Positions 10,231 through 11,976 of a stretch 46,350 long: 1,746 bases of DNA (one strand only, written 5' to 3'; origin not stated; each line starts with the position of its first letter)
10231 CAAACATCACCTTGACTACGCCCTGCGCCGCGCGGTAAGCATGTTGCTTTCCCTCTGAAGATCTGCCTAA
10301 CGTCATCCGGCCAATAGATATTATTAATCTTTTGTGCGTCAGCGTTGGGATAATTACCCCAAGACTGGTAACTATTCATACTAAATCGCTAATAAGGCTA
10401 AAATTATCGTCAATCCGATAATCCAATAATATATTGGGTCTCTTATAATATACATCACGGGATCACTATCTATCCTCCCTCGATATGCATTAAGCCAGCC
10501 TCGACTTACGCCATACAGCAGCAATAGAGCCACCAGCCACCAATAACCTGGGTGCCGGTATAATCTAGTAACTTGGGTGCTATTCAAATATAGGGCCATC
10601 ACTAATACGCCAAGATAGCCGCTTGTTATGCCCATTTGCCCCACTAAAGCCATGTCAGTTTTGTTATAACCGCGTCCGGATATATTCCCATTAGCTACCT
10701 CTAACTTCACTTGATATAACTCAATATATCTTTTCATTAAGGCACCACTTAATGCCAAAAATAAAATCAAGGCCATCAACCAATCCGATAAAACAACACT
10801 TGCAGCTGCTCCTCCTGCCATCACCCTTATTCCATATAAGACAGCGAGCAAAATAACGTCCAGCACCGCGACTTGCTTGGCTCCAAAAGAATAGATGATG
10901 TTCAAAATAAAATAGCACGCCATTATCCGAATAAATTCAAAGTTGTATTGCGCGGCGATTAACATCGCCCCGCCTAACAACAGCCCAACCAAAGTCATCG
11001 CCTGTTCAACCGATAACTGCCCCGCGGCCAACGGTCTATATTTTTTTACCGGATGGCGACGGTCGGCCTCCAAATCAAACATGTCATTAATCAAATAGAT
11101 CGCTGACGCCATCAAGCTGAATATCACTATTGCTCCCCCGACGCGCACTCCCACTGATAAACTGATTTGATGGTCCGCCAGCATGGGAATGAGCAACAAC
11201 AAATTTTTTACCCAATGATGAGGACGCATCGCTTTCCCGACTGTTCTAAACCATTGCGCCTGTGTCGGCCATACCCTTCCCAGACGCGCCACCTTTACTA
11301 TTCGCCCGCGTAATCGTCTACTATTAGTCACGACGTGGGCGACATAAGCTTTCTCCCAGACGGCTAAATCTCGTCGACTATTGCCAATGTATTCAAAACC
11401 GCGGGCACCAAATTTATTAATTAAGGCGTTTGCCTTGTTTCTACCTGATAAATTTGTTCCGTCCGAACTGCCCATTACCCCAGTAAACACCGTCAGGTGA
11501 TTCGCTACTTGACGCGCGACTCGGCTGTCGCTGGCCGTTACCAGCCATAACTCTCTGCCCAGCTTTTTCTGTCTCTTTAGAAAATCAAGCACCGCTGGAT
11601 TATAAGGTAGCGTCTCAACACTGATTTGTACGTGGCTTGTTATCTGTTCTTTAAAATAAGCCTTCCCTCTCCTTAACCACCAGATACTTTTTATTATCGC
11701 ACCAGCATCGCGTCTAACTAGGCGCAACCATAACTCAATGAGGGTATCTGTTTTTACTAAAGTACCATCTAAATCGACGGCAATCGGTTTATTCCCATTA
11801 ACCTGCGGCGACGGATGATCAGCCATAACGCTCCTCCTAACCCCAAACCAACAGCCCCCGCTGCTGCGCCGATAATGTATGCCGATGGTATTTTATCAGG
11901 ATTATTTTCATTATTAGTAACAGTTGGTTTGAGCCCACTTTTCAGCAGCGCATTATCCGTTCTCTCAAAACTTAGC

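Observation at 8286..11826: Complete mycobacterial-type polyprenyl-phospho-D-arabinofuranose (DPA) donor pathway in a genome that does not look like Corynebacteriales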

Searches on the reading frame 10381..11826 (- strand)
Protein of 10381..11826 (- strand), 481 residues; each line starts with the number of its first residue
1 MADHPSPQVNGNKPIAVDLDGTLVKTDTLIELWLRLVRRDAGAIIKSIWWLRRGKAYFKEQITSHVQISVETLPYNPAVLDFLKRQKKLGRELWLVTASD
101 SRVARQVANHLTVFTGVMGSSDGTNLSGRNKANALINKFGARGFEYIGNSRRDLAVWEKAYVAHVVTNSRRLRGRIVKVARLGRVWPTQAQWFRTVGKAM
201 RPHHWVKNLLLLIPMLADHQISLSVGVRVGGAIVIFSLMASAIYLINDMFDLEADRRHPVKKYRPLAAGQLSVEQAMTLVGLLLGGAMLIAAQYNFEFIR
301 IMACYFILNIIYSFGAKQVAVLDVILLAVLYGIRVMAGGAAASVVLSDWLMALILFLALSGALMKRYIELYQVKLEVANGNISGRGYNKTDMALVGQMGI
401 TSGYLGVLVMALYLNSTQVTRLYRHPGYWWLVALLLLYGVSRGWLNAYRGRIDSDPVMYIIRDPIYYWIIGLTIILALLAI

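Call 4: search_protein_families(library=pfam, proteins=[window:10381-11826:-], max_evalue=0.01)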
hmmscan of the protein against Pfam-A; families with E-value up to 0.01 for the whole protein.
window:10381-11826:- (481 aa): 3 families
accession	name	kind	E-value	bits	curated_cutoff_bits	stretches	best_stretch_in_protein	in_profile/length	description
PF01040.23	UbiA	-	7.5e-22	78.3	34.2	1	229-453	22-238/250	UbiA prenyltransferase family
PF12710.13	HAD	-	7.9e-10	39.9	27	1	17-155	3-186/189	haloacid dehalogenase-like hydrolase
PF00702.32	Hydrolase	-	0.0027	18.5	26.4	0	15-112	4-136/191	haloacid dehalogenase-like hydrolase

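Call 5: search_protein_families(library=ncbifam, proteins=[window:10381-11826:-], max_evalue=0.01)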
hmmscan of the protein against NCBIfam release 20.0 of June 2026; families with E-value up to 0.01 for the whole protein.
window:10381-11826:- (481 aa): 18 families
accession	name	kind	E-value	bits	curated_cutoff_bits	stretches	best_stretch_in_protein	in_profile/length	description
NF006088.0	PRK08238.1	equivalog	5.1e-158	526.7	351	1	9-481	8-480/482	UbiA family prenyltransferase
NF008978.0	PRK12324.1-4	equivalog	1.6e-43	148.9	207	1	195-402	34-244/322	decaprenyl-phosphate phosphoribosyltransferase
NF008976.0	PRK12324.1-1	equivalog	1.9e-41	142.4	474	1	195-402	20-232/306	decaprenyl-phosphate phosphoribosyltransferase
NF008977.0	PRK12324.1-2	equivalog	7.4e-34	117.5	234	1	198-478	7-286/297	decaprenyl-phosphate phosphoribosyltransferase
NF009523.0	PRK12884.1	equivalog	5.9e-12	45.4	269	1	200-358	11-167/279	prenyltransferase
TIGR01474.1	ubiA_proteo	equivalog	2e-09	37.3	275.45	1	199-358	7-169/282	4-hydroxybenzoate octaprenyltransferase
NF009521.0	PRK12882.1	equivalog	6.3e-08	32.2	296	1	224-364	36-172/280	geranylgeranylglycerol-phosphate geranylgeranyltransferase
NF035940.1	prenyl_rel_EboC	equivalog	2e-06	27.4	250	1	245-355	57-166/292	UbiA-like protein EboC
TIGR01475.1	ubiA_other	subfamily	3.7e-06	26.6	180.8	1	233-359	43-167/282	UbiA-like polyprenyltransferase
NF009514.0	PRK12873.1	equivalog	4.5e-06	26.2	246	1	231-351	50-174/297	4-hydroxybenzoate polyprenyltransferase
TIGR01473.1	cyoE_ctaB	equivalog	6.5e-06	26.1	210.3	1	232-357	40-169/281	heme o synthase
NF009609.0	PRK13106.1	equivalog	4.4e-05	23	349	1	236-345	59-166/301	prenyltransferase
NF009522.0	PRK12883.1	equivalog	0.00012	21.7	353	1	235-357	45-165/279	geranylgeranylglycerol-phosphate geranylgeranyltransferase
TIGR01488.1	HAD-SF-IB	subfamily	0.00022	21.2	45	1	15-113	2-112/177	HAD-IB family phosphatase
NF009516.0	PRK12875.1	equivalog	0.00027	20.1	205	1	242-347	69-176/292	prenyltransferase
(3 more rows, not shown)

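Call 10: search_solved_structures(query=window:10381-11826:-, show_alignments=2, max_evalue=0.001)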
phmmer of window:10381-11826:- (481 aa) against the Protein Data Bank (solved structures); distinct sequences matched with E-value up to 0.001: 2.
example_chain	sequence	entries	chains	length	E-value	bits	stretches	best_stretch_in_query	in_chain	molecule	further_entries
8j8j_D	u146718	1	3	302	5.2e-31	111.3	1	194-402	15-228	Decaprenyl-phosphate phosphoribosyltransferase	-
8j8k_A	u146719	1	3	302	2.7e-20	75.9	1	194-402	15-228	Decaprenyl-phosphate phosphoribosyltransferase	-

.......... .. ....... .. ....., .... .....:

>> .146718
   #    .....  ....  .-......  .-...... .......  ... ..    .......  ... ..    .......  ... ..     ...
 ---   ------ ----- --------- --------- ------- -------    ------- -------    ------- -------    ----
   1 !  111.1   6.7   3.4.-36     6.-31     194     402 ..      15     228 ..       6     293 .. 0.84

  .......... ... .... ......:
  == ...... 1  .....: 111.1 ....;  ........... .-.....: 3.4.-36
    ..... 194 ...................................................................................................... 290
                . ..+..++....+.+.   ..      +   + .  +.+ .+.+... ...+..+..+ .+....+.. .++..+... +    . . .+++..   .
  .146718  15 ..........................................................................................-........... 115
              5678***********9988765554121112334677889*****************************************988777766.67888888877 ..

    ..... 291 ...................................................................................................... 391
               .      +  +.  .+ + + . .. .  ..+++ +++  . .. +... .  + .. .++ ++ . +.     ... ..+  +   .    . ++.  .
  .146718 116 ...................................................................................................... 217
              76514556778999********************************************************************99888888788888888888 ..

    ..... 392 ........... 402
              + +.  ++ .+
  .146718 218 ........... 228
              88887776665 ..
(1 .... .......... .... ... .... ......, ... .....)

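Call 13: find_homologous_proteins(query=window:10381-11826:-, max_evalue=1e-10)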
Query window:10381-11826:- (481 aa): 316 proteins with E <= 1e-10 among 8000 candidates; the best 120 are listed.
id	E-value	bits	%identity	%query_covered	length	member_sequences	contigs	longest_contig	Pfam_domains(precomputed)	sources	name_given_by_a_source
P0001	0.0e+0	1062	100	100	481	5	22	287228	PF01040.24,PF12710.14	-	-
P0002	7.0e-209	713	68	98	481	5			PF01040.24,PF12710.14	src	-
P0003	5.9e-197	673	69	91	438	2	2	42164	PF01040.24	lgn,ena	-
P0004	3.2e-196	671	68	93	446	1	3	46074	PF01040.24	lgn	-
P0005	5.4e-194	664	68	91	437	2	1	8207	PF01040.24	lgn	-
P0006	2.9e-183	628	63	93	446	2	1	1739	PF01040.24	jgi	-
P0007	3.4e-163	562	62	86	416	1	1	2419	PF01040.24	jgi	jgi:4-hydroxybenzoate polyprenyltransferase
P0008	1.1e-161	557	55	98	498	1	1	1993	PF00702.33,PF01040.24,PF12710.14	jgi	jgi:4-hydroxybenzoate polyprenyltransferase/phosphoglycolate phosphatase-like HAD superfamily hydrol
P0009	2.1e-161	556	53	100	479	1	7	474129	PF01040.24,PF12710.14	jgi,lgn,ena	jgi:4-hydroxybenzoate polyprenyltransferase/phosphoserine phosphatase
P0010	2.4e-160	553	55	99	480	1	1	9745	PF01040.24,PF12710.14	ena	-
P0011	1.2e-159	550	54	99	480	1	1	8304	PF00702.33,PF01040.24,PF12710.14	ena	-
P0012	8.5e-156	538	53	99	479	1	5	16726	PF01040.24,PF12710.14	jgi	-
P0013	2.1e-116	408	41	97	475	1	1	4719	PF01040.24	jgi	jgi:4-hydroxybenzoate polyprenyltransferase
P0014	1.9e-114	401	44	99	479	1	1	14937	PF01040.24,PF12710.14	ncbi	-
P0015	2.4e-113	398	43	99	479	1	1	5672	PF01040.24,PF12710.14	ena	-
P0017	5.1e-113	397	43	97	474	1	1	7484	PF01040.24,PF12710.14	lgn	-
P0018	1.2e-111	392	45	96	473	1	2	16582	PF01040.24,PF12710.14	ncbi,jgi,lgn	jgi:4-hydroxybenzoate polyprenyltransferase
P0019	2.8e-111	391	43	97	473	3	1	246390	PF01040.24,PF12710.14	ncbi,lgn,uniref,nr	ncbi:UbiA family prenyltransferase [Paraburkholderia panacisoli]|uniref:UbiA family prenyltransferas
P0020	2.9e-111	391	43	98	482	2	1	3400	PF01040.24,PF12710.14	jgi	jgi:4-hydroxybenzoate polyprenyltransferase/phosphoserine phosphatase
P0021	2.6e-110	388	43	95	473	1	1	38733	PF01040.24,PF12710.14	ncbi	-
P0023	4.6e-110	387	42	96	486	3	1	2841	PF01040.24,PF12710.14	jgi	-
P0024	5.2e-110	387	42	99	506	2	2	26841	PF01040.24,PF12710.14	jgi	jgi:4-hydroxybenzoate polyprenyltransferase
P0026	5.1e-109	383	43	96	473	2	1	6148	PF00702.33,PF01040.24,PF12710.14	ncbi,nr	ncbi:MAG: UbiA family prenyltransferase [Candidatus Andersenbacteria bacterium]|nr:UbiA family preny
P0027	9.2e-109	383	43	96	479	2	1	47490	PF01040.24,PF12710.14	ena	-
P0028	9.7e-109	382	44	98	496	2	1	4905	PF01040.24,PF12710.14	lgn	-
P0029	1.6e-108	382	42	95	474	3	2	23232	PF01040.24,PF12710.14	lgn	-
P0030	3.1e-108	381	43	95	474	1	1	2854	PF01040.24,PF12710.14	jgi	jgi:4-hydroxybenzoate polyprenyltransferase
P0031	3.9e-108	380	42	97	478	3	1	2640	PF01040.24,PF12710.14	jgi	jgi:4-hydroxybenzoate polyprenyltransferase/phosphoserine phosphatase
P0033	7.5e-108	380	42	94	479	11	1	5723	PF01040.24,PF12710.14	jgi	jgi:4-hydroxybenzoate polyprenyltransferase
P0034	1.7e-107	378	41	97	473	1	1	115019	PF01040.24,PF12710.14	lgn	-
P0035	1.9e-107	378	43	94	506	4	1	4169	PF01040.24,PF12710.14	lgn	-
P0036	2.3e-107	378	42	95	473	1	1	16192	PF01040.24,PF12710.14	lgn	-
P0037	3.5e-107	377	45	94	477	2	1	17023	PF01040.24,PF12710.14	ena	-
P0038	5.3e-107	377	41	95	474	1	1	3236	PF01040.24,PF12710.14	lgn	-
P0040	9.1e-107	376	41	98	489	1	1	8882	PF01040.24,PF12710.14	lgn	-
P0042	1.4e-106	375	40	99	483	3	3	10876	PF01040.24,PF12710.14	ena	-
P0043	1.5e-106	375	43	97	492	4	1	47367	PF01040.24,PF12710.14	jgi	-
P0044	1.8e-106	375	43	94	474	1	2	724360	PF01040.24,PF12710.14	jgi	jgi:4-hydroxybenzoate polyprenyltransferase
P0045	3.2e-106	374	42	97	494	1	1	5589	PF01040.24,PF12710.14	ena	-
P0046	3.9e-106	374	43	97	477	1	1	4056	PF01040.24,PF12710.14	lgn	-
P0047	4.7e-106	374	43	94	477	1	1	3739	PF01040.24,PF12710.14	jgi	jgi:4-hydroxybenzoate polyprenyltransferase/phosphoserine phosphatase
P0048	6.1e-106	373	42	94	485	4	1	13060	PF01040.24,PF12710.14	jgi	jgi:4-hydroxybenzoate polyprenyltransferase/phosphoserine phosphatase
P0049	6.1e-106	373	43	94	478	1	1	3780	PF01040.24,PF12710.14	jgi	-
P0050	6.7e-106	373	40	94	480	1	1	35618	PF00702.33,PF01040.24,PF12710.14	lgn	-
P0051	1.7e-105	372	41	92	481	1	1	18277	PF01040.24,PF12710.14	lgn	-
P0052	1.8e-105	372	40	97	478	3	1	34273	PF01040.24,PF12710.14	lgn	-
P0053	3.9e-105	371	41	98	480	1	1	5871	PF01040.24,PF12710.14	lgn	-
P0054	4.9e-105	370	41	98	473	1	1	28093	PF01040.24,PF12710.14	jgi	jgi:4-hydroxybenzoate polyprenyltransferase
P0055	9.8e-105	369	42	95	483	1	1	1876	PF00702.33,PF01040.24,PF12710.14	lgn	-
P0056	1.2e-104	369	41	94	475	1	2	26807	PF01040.24,PF12710.14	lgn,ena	-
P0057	2.6e-104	368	42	99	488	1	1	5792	PF01040.24,PF12710.14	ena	-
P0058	4.1e-104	367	39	97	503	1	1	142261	PF00702.33,PF01040.24,PF12710.14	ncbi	-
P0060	8.5e-104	366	42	94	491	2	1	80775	PF00702.33,PF01040.24,PF12710.14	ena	-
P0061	9.1e-104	366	40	100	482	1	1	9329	PF01040.24,PF12710.14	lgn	-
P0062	2.0e-103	365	41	97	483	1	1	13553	PF01040.24,PF12710.14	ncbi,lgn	-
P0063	2.4e-103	365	41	94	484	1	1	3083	PF01040.24,PF12710.14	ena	-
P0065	3.1e-103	364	42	94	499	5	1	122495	PF00702.33,PF01040.24,PF12710.14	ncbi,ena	-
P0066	3.2e-103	364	41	94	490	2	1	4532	PF00702.33,PF01040.24,PF12710.14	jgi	jgi:4-hydroxybenzoate polyprenyltransferase/phosphoserine phosphatase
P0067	4.0e-103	364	41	94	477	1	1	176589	PF00702.33,PF01040.24,PF12710.14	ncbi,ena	-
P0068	9.2e-103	363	41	94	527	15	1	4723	PF00702.33,PF01040.24,PF12710.14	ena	-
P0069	1.8e-102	362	41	95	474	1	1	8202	PF01040.24,PF12710.14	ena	-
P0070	2.0e-102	362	39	99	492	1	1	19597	PF01040.24,PF12710.14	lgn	-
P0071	4.4e-102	361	40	96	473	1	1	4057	PF01040.24,PF12710.14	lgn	-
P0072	5.1e-102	360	41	94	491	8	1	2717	PF00702.33,PF01040.24,PF12710.14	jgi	jgi:4-hydroxybenzoate polyprenyltransferase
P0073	5.3e-102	360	44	97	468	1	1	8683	PF01040.24,PF12710.14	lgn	-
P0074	7.3e-102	360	41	96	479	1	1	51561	PF01040.24,PF12710.14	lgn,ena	-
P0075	8.1e-102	360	40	95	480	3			PF01040.24,PF12710.14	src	-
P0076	8.5e-102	360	42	94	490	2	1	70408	PF00702.33,PF01040.24,PF12710.14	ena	-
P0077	9.3e-102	359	42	97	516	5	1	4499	PF01040.24,PF12710.14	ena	-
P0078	9.7e-102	359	43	99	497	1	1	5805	PF00702.33,PF01040.24,PF12710.14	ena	-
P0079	1.7e-101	359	39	97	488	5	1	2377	PF00702.33,PF01040.24,PF12710.14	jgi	jgi:4-hydroxybenzoate polyprenyltransferase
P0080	4.1e-101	357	42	94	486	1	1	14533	PF01040.24,PF12710.14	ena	-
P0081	4.3e-101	357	41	94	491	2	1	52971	PF00702.33,PF01040.24,PF12710.14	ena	-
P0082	4.6e-101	357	41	97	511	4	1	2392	PF00702.33,PF01040.24,PF12710.14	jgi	jgi:4-hydroxybenzoate polyprenyltransferase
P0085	1.5e-100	355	40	95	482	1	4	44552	PF00702.33,PF01040.24,PF12710.14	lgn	-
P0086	1.7e-100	355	40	97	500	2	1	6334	PF01040.24,PF12710.14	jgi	jgi:4-hydroxybenzoate polyprenyltransferase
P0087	2.1e-100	355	40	94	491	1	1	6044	PF01040.24,PF12710.14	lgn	-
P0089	3.5e-100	354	43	93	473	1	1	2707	PF00702.33,PF01040.24,PF12710.14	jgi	jgi:4-hydroxybenzoate polyprenyltransferase/phosphoserine phosphatase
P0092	5.0e-100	354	39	96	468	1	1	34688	PF00702.33,PF01040.24,PF12710.14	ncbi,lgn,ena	-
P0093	5.4e-100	354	43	97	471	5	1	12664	PF01040.24,PF12710.14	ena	-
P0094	6.5e-100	353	41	94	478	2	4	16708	PF00702.33,PF01040.24,PF12710.14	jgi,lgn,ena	-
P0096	1.8e-99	352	40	99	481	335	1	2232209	PF01040.24,PF12710.14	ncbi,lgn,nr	ncbi:4-hydroxybenzoate polyprenyltransferase/phosphoserine phosphatase [Xanthomonas arboricola]|nr:U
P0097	2.7e-99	351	41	97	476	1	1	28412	PF01040.24,PF12710.14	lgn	-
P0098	2.7e-99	351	39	96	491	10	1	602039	PF00702.33,PF01040.24,PF12710.14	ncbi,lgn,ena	-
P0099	4.5e-99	351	42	95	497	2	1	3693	PF00702.33,PF01040.24,PF12710.14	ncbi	-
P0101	5.0e-99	350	40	94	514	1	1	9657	PF00702.33,PF01040.24,PF12710.14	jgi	jgi:4-hydroxybenzoate polyprenyltransferase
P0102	2.7e-98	348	39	97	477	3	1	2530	PF01040.24,PF12710.14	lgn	-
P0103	2.8e-98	348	40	99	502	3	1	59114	PF00702.33,PF01040.24,PF12710.14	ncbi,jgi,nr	ncbi:MAG TPA: UbiA family prenyltransferase [Humisphaera sp.]|jgi:4-hydroxybenzoate polyprenyltransf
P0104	3.8e-98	348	39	99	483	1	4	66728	PF01040.24,PF12710.14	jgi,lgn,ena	-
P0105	4.8e-98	347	39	96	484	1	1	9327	PF01040.24,PF12710.14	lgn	-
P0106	5.0e-98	347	39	98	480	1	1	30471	PF01040.24,PF12710.14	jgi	jgi:4-hydroxybenzoate polyprenyltransferase/phosphoserine phosphatase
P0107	5.8e-98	347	40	96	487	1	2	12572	PF01040.24,PF12710.14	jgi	jgi:4-hydroxybenzoate polyprenyltransferase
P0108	7.1e-98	347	40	97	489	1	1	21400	PF01040.24,PF12710.14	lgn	-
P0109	7.7e-98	347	41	97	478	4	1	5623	PF00702.33,PF01040.24,PF12710.14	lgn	-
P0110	9.0e-98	346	39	94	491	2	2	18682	PF00702.33,PF01040.24,PF12710.14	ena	-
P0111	1.1e-97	346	40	94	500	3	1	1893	PF00702.33,PF01040.24,PF12710.14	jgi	-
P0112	1.4e-97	346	41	94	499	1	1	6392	PF00702.33,PF01040.24,PF12710.14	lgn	-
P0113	1.8e-97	345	42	97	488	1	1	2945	PF01040.24,PF12710.14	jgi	jgi:4-hydroxybenzoate polyprenyltransferase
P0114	1.8e-97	345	40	94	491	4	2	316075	PF00702.33,PF01040.24,PF12710.14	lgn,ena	-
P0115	2.8e-97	345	38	97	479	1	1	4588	PF00702.33,PF01040.24,PF12710.14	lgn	-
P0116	3.5e-97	344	39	100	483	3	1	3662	PF01040.24,PF12710.14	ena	-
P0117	4.8e-97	344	40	96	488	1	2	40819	PF01040.24,PF12710.14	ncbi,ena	-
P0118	6.2e-97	344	40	98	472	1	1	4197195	PF01040.24,PF12710.14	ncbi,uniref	ncbi:UbiA family prenyltransferase [Stenotrophomonas bentonitica]|uniref:UbiA family prenyltransfera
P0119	9.0e-97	343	39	97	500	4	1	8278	PF00702.33,PF01040.24,PF12710.14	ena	-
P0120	9.0e-97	343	42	98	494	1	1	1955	PF00702.33,PF01040.24,PF12710.14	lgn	-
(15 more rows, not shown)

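Call 15: find_encoding_contigs(protein=P0001, flank=3000, max_places=4)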
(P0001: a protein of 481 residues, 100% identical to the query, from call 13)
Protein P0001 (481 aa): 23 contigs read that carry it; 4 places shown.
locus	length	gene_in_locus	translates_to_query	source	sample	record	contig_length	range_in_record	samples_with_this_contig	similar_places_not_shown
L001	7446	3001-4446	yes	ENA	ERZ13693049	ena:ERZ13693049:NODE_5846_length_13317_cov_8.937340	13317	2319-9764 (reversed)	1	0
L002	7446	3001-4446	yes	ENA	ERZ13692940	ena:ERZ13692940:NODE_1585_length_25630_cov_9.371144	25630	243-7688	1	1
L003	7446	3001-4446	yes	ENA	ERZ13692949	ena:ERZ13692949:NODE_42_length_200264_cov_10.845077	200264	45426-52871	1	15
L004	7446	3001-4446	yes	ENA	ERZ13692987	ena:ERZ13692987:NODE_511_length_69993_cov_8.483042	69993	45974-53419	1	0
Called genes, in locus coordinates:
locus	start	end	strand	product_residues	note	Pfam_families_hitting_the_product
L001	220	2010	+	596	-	PF02366:PMT (weak), PF13231:PMT_2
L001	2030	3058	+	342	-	-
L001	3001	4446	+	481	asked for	PF12710:HAD, PF01040:UbiA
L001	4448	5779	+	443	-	PF01565:FAD_binding_4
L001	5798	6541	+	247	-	PF00106:adh_short, PF08659:KR, PF13561:adh_short_C2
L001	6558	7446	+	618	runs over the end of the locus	PF13522:GATase_6, PF13537:GATase_7, PF00733:Asn_synthase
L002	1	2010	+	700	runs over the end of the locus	PF02366:PMT, PF13231:PMT_2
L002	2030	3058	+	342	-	-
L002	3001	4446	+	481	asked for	PF12710:HAD, PF01040:UbiA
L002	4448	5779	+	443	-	PF01565:FAD_binding_4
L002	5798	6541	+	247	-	PF00106:adh_short, PF08659:KR, PF13561:adh_short_C2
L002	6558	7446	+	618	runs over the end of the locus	PF13522:GATase_6, PF13537:GATase_7, PF00733:Asn_synthase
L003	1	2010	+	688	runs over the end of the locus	PF02366:PMT, PF13231:PMT_2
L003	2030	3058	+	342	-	-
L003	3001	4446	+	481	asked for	PF12710:HAD, PF01040:UbiA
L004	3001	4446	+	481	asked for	PF12710:HAD, PF01040:UbiA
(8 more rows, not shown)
